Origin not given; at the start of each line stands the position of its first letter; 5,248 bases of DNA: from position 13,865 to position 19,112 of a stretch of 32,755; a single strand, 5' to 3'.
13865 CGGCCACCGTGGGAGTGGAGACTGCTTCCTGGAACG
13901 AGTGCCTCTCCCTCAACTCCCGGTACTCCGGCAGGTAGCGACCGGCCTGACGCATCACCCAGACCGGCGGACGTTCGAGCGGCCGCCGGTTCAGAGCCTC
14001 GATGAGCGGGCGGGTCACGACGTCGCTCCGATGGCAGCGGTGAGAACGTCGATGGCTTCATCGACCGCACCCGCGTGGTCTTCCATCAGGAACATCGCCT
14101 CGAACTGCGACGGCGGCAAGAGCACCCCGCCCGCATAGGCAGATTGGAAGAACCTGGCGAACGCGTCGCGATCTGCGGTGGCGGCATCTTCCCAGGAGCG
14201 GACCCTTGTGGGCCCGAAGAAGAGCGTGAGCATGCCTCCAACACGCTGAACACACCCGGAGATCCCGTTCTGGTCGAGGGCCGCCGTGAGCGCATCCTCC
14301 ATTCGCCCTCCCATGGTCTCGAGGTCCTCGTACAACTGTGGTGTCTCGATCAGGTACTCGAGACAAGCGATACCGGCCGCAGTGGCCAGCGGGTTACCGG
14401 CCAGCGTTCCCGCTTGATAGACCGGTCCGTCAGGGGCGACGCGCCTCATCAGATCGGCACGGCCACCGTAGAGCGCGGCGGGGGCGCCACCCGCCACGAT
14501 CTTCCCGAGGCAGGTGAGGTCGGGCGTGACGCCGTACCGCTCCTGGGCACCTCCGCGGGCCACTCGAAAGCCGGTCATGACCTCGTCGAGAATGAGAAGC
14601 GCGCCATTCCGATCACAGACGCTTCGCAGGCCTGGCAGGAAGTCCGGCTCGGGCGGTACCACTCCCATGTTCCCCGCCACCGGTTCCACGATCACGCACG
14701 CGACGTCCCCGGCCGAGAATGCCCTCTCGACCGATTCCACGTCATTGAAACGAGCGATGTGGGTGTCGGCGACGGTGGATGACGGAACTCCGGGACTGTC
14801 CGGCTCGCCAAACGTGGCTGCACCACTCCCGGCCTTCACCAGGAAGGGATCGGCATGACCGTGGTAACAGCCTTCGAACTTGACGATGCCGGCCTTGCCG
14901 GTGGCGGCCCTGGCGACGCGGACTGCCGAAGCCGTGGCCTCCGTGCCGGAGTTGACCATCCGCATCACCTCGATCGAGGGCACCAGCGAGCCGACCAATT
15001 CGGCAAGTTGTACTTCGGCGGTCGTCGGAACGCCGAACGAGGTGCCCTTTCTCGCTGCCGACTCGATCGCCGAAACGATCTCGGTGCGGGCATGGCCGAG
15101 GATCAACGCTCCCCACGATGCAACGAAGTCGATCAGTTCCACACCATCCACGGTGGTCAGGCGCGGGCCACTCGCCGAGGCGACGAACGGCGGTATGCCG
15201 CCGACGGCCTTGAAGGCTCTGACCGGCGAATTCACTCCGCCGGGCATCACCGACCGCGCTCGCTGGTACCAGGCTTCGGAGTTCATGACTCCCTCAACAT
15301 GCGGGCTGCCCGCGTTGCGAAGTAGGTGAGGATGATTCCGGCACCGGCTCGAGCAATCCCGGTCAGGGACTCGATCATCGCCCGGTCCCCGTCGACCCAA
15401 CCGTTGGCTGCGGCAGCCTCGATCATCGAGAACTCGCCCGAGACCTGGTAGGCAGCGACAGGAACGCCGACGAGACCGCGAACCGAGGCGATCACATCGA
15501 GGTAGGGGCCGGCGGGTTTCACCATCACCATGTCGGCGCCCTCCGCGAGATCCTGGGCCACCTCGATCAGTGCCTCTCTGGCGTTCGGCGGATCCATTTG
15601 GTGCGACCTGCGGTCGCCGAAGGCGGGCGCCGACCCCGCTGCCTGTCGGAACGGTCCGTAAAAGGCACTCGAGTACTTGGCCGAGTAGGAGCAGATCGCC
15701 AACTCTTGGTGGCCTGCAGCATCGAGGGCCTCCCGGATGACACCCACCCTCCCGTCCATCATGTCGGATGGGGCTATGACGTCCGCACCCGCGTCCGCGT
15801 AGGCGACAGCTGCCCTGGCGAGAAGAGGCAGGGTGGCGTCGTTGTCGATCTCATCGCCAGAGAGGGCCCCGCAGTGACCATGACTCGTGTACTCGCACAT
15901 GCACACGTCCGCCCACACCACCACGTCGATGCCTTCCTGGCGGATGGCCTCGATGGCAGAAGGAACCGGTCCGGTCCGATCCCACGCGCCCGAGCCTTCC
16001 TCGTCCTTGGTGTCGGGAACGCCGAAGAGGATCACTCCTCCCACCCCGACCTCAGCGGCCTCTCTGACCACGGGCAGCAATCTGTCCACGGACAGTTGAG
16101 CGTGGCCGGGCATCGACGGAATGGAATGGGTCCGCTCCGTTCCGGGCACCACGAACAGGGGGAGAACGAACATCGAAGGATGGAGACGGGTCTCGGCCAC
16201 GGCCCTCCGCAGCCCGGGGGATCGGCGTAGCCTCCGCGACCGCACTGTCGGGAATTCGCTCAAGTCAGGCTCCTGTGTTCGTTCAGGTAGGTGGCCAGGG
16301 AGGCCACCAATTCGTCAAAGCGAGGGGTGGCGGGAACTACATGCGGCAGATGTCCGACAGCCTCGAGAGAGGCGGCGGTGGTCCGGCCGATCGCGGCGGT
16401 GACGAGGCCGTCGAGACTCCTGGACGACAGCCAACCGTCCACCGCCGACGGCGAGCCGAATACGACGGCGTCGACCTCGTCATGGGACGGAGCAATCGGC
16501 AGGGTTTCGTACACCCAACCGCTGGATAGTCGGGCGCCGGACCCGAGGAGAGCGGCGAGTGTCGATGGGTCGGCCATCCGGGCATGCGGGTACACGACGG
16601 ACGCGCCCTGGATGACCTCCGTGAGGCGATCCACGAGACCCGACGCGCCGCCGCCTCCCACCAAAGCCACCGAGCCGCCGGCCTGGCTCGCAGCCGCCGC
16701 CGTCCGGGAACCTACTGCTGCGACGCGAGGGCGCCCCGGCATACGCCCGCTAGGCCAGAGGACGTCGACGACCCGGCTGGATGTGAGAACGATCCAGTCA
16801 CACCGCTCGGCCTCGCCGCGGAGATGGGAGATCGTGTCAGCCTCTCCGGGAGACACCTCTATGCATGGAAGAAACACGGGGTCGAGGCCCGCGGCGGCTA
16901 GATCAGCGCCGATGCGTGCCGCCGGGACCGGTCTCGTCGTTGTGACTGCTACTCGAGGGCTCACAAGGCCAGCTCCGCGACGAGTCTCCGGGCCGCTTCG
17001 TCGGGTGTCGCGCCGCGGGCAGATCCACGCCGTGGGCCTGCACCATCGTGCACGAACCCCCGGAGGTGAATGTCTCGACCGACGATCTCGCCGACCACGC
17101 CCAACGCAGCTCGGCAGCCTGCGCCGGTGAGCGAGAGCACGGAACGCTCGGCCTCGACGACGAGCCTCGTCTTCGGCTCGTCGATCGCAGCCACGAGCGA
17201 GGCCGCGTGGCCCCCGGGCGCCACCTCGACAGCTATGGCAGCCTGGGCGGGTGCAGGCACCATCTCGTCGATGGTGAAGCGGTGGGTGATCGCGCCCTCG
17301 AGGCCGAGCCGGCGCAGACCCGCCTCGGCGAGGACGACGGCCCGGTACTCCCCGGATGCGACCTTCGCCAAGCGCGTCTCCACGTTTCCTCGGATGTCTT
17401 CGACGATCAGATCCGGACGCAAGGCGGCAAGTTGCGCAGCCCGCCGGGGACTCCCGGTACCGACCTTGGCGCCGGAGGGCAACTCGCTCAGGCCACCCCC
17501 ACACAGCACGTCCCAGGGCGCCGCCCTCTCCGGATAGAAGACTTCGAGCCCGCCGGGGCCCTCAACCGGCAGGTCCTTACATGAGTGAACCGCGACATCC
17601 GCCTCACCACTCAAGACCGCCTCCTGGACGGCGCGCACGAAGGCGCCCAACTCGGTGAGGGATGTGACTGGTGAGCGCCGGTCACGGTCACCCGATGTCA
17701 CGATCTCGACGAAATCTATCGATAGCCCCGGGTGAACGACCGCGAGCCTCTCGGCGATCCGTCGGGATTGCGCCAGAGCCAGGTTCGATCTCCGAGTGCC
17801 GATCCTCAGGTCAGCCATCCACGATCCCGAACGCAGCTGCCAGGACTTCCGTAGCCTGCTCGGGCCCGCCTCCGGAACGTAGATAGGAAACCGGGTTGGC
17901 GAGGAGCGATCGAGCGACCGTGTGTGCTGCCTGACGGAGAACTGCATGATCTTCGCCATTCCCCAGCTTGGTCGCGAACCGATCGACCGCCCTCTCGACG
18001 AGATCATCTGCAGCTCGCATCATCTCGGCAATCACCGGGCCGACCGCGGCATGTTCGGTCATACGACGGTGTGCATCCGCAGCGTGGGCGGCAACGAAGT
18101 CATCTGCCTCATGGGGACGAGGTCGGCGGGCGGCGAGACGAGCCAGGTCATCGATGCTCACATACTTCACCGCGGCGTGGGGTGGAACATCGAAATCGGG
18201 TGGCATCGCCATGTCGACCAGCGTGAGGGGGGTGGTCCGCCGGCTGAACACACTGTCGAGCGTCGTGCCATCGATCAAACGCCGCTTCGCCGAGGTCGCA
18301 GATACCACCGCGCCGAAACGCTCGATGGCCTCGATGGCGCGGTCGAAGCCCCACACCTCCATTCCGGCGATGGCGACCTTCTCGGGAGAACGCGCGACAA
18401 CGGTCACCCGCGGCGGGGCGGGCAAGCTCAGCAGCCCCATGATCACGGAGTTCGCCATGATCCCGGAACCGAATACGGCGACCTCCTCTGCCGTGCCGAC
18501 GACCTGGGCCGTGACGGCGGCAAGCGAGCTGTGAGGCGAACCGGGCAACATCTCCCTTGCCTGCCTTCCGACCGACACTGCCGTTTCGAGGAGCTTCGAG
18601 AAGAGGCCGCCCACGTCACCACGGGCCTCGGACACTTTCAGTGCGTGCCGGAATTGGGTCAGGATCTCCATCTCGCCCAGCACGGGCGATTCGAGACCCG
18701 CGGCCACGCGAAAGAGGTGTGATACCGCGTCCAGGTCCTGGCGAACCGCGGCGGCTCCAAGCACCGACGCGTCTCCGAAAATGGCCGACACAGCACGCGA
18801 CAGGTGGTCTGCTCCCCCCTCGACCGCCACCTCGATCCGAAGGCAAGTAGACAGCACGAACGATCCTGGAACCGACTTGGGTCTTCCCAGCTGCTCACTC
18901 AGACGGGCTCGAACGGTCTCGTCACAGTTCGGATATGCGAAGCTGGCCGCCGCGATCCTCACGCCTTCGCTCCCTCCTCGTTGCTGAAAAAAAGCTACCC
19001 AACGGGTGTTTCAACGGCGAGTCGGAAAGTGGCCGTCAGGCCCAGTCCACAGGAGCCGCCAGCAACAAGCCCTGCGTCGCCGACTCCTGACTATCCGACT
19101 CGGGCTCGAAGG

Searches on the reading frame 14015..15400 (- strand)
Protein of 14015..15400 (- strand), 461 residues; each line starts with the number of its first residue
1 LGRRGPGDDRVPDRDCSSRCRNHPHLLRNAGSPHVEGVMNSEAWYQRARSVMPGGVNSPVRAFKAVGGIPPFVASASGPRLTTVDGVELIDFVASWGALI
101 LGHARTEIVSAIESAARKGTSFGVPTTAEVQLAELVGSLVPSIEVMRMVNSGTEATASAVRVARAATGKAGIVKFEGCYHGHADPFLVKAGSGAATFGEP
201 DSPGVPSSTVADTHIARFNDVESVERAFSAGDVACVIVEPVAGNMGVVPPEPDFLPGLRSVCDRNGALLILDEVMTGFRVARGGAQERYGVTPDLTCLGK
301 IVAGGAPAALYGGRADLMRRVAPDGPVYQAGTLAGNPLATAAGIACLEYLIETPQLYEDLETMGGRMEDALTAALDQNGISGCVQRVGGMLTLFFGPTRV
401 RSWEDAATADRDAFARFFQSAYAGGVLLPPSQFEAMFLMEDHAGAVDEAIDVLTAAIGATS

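Call 15: search_protein_families(library=pfam, proteins=[window:14015-15400:-], max_evalue=0.001)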
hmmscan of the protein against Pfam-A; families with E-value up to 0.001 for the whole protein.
window:14015-15400:- (461 aa): 1 family
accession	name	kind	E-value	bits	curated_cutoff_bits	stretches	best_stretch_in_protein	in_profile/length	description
PF00202.27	Aminotran_3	-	1.2e-69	235.5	30.5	1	70-436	10-379/403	Aminotransferase class-III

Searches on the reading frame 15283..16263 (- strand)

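Call 14: search_protein_families(library=pfam, proteins=[window:15283-16263:-], max_evalue=0.001)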
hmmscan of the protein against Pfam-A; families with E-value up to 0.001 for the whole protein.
window:15283-16263:- (326 aa): 1 family
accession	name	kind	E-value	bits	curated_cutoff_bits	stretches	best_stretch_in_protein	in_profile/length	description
PF00490.27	ALAD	-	5.3e-139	463.2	24.6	1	7-321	2-316/317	Delta-aminolevulinic acid dehydratase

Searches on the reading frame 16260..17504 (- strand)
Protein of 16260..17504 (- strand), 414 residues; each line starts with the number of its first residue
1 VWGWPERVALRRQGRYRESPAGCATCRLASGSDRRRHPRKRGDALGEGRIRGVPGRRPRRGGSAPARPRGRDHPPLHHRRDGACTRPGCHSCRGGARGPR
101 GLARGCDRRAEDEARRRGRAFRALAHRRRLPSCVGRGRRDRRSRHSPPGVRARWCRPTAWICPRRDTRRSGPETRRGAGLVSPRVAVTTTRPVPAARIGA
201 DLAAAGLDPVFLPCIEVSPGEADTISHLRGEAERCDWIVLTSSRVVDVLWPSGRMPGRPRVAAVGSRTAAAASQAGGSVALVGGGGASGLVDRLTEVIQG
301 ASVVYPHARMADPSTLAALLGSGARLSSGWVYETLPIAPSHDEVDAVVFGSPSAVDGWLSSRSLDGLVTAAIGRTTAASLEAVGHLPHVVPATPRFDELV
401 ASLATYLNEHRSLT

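Call 14: search_protein_families(library=pfam, proteins=[window:16260-17504:-], max_evalue=0.001)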
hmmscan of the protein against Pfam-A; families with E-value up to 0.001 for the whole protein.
window:16260-17504:- (414 aa): 1 family
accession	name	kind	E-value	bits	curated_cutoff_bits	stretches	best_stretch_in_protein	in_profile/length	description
PF02602.20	HEM4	-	4.2e-30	105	27.5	1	200-401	5-231/231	Uroporphyrinogen-III synthase HemD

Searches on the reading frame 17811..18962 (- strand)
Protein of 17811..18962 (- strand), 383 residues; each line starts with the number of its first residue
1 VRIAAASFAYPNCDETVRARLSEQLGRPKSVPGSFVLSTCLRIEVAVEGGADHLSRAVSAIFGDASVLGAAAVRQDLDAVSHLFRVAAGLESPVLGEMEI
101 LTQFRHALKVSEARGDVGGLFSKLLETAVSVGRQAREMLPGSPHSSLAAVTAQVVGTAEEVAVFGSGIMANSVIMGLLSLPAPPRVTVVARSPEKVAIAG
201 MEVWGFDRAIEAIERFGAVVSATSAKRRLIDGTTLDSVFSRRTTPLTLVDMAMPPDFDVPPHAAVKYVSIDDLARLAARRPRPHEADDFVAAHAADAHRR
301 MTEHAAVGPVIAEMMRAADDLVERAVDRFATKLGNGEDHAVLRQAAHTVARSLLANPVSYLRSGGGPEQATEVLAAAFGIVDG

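Call 14: search_protein_families(library=pfam, proteins=[window:17811-18962:-], max_evalue=0.001)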
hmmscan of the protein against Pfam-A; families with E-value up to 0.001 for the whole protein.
window:17811-18962:- (383 aa): 3 families
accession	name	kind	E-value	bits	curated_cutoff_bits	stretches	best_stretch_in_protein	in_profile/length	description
PF05201.20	GlutR_N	-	1.4e-23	83.8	27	1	18-137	24-149/151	Glutamyl-tRNAGlu reductase, N-terminal domain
PF01488.26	Shikimate_DH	-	2.7e-11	44.1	24.3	1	158-275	12-137/138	Shikimate / quinate 5-dehydrogenase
PF00745.25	GlutR_dimer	-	9.6e-10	39.1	22.9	1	296-378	11-97/99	Glutamyl-tRNAGlu reductase, dimerisation domain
